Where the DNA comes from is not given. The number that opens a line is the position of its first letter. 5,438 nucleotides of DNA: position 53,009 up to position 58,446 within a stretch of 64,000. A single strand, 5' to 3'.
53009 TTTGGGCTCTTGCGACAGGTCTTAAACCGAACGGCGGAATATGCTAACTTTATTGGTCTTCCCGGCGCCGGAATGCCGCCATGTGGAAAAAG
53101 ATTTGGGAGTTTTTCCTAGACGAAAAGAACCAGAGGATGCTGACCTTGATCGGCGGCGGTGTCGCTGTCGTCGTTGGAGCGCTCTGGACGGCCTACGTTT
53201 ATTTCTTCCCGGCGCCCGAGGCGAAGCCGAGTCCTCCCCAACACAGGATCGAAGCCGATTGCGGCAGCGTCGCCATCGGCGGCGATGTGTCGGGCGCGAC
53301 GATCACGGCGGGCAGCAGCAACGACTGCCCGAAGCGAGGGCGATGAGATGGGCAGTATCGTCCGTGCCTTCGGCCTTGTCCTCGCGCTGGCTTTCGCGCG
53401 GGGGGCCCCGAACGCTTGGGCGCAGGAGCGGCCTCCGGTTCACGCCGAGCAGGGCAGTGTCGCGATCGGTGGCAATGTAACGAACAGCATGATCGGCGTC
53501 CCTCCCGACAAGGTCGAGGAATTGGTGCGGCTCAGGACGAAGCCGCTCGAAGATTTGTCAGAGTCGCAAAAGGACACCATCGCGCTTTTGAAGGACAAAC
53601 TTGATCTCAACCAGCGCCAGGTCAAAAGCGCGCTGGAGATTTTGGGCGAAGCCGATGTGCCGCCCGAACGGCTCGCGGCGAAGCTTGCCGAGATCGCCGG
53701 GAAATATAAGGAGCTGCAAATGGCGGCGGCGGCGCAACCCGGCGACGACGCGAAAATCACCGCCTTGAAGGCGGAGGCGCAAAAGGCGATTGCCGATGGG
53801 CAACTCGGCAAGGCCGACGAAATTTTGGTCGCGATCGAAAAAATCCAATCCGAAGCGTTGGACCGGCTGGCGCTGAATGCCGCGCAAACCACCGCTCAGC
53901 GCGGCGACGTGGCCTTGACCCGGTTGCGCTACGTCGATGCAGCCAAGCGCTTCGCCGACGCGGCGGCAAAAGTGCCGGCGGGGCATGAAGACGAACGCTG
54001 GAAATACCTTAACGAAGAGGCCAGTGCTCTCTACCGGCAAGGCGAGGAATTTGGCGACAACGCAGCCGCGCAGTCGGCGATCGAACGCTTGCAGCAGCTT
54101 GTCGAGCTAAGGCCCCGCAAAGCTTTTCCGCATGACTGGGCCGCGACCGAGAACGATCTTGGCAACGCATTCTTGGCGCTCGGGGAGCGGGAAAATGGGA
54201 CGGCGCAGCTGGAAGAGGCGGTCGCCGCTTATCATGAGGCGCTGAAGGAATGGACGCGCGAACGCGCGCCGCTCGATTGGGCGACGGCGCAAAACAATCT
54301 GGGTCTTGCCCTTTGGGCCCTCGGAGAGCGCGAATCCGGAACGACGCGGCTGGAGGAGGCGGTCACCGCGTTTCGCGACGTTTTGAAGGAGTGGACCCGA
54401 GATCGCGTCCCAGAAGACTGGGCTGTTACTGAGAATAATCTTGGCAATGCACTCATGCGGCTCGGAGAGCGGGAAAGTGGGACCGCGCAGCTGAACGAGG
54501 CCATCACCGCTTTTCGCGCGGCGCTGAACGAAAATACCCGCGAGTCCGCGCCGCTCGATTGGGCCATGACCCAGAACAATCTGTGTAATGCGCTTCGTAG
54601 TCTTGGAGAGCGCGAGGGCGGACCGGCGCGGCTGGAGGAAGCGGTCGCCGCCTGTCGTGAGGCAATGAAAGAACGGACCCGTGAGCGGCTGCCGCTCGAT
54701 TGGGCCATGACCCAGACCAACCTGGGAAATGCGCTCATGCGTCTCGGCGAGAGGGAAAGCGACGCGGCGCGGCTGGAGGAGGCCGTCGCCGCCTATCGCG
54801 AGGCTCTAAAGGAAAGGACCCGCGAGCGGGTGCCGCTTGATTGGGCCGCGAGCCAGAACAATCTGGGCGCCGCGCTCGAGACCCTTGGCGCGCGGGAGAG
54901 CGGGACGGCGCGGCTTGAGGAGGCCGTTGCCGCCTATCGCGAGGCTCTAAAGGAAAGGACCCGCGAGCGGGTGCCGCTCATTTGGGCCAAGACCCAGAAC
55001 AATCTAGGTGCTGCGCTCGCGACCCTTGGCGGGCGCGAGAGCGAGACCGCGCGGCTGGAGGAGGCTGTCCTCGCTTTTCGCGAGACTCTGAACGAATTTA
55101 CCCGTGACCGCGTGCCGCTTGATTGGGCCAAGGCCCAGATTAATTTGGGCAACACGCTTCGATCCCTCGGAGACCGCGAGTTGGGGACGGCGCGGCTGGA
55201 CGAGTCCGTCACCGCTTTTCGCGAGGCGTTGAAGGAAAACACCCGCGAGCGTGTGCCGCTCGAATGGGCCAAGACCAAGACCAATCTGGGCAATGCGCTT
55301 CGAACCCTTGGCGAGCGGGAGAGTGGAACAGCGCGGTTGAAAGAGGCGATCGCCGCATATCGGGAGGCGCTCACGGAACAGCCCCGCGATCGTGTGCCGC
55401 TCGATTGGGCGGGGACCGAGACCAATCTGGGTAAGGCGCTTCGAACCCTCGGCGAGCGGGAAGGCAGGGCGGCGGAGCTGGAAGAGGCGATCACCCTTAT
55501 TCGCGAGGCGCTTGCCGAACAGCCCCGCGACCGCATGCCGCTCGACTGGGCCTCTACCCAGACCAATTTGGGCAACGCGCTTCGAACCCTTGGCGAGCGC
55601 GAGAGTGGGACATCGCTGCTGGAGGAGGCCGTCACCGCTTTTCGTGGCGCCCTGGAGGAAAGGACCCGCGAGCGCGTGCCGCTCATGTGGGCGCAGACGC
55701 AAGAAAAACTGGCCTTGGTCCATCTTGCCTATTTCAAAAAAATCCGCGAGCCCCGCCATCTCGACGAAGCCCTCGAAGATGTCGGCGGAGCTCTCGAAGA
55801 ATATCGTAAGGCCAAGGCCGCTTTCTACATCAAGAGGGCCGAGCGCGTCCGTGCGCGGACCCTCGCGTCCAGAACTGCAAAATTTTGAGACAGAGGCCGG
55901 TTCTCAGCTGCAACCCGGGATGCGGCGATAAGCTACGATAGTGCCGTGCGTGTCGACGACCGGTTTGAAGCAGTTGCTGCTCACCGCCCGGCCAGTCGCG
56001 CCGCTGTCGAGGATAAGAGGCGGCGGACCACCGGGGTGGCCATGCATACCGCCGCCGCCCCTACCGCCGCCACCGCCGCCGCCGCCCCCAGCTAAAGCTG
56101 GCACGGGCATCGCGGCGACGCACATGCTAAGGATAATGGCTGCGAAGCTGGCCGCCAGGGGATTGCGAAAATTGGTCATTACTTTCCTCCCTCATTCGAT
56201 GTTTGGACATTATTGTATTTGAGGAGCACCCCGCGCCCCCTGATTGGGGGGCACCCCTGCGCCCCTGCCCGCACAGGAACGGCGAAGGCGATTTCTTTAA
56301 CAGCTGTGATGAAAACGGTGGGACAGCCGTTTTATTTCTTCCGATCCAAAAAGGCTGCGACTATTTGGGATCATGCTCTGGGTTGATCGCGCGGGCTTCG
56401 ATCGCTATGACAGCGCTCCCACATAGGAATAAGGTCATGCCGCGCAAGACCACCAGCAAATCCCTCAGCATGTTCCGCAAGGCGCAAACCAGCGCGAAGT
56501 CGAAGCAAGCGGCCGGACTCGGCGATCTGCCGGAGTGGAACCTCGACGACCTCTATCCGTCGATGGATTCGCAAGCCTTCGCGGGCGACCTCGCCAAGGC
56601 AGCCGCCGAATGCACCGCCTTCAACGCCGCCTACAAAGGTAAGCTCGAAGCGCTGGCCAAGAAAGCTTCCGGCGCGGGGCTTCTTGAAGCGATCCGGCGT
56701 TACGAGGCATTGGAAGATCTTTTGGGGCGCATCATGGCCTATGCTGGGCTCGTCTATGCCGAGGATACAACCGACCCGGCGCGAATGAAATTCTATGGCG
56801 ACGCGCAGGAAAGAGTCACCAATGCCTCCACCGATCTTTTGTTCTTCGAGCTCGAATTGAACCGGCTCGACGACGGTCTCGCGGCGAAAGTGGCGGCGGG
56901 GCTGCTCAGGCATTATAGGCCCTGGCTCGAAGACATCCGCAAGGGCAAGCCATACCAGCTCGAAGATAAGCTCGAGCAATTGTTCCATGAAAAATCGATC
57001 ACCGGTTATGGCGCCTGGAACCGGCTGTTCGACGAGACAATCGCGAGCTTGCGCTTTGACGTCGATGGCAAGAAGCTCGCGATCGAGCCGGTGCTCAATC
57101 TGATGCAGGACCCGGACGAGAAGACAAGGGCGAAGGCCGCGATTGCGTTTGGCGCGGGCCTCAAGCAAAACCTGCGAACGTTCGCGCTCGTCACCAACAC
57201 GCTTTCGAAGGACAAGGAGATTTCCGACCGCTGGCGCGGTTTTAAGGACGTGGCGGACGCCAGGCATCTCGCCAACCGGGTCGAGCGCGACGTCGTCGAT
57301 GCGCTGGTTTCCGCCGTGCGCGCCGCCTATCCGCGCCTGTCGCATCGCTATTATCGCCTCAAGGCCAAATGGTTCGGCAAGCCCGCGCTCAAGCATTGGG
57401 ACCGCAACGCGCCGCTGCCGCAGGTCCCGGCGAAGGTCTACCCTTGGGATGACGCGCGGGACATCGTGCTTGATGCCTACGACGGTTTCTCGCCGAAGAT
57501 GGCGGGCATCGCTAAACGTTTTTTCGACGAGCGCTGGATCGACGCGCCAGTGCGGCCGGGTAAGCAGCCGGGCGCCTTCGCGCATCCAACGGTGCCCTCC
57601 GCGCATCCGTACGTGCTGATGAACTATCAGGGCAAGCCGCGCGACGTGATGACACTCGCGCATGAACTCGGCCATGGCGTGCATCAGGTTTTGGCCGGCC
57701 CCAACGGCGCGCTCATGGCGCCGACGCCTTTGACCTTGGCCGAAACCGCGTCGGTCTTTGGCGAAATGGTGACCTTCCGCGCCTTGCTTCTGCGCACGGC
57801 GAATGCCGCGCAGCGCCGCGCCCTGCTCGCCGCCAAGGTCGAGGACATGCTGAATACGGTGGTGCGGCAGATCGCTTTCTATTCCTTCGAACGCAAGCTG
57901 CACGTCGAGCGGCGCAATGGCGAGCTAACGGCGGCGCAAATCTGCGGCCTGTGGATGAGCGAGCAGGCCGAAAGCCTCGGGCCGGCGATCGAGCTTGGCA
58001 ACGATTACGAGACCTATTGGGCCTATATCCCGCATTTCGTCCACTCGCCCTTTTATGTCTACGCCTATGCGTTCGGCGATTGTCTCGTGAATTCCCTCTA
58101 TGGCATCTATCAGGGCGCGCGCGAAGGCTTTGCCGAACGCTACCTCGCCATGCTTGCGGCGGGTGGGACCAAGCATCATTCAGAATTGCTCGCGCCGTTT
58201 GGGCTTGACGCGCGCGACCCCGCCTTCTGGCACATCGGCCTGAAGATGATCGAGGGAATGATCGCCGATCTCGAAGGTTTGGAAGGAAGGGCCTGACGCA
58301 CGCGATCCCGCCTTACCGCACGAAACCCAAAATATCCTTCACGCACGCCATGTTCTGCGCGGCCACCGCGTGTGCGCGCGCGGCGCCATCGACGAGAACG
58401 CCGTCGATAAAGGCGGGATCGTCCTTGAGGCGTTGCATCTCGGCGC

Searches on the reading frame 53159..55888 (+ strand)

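Call 59: search_protein_families(library=pfam, proteins=[window:53159-55888:+], max_evalue=0.00001)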
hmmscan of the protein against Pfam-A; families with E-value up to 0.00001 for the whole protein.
window:53159-55888:+ (909 aa): 6 families
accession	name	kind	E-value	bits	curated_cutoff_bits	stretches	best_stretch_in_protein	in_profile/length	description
PF13374.12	TPR_10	-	3.3e-24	84.6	27.5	0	515-551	1-37/42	Tetratricopeptide repeat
PF17363.7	DUF5388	-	9e-18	64.9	26.1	0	571-605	18-52/64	Family of unknown function (DUF5388)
PF25045.1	vWA_Ro60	-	1.3e-08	35.4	27.7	0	491-553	60-124/165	Ro60 vWA domain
PF13181.12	TPR_8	-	2.6e-07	30.7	25.7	0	725-742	15-32/34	Tetratricopeptide repeat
PF13424.12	TPR_12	-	7.2e-07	29.7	30.1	0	345-406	13-76/77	Tetratricopeptide repeat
PF14067.11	LssY_C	-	1.8e-06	28.2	25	0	731-795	4-68/188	LssY C-terminus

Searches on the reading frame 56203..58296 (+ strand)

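Call 59: search_protein_families(library=pfam, proteins=[window:56203-58296:+], max_evalue=0.00001)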
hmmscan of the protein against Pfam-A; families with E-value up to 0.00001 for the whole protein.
window:56203-58296:+ (697 aa): 2 families
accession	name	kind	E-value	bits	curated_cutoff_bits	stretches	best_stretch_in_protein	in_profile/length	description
PF01432.26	Peptidase_M3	-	2.2e-42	146.4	27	1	300-677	2-452/457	Peptidase family M3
PF08439.15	Peptidase_M3_N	-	5.2e-17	62.3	25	1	218-285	1-70/70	Oligopeptidase F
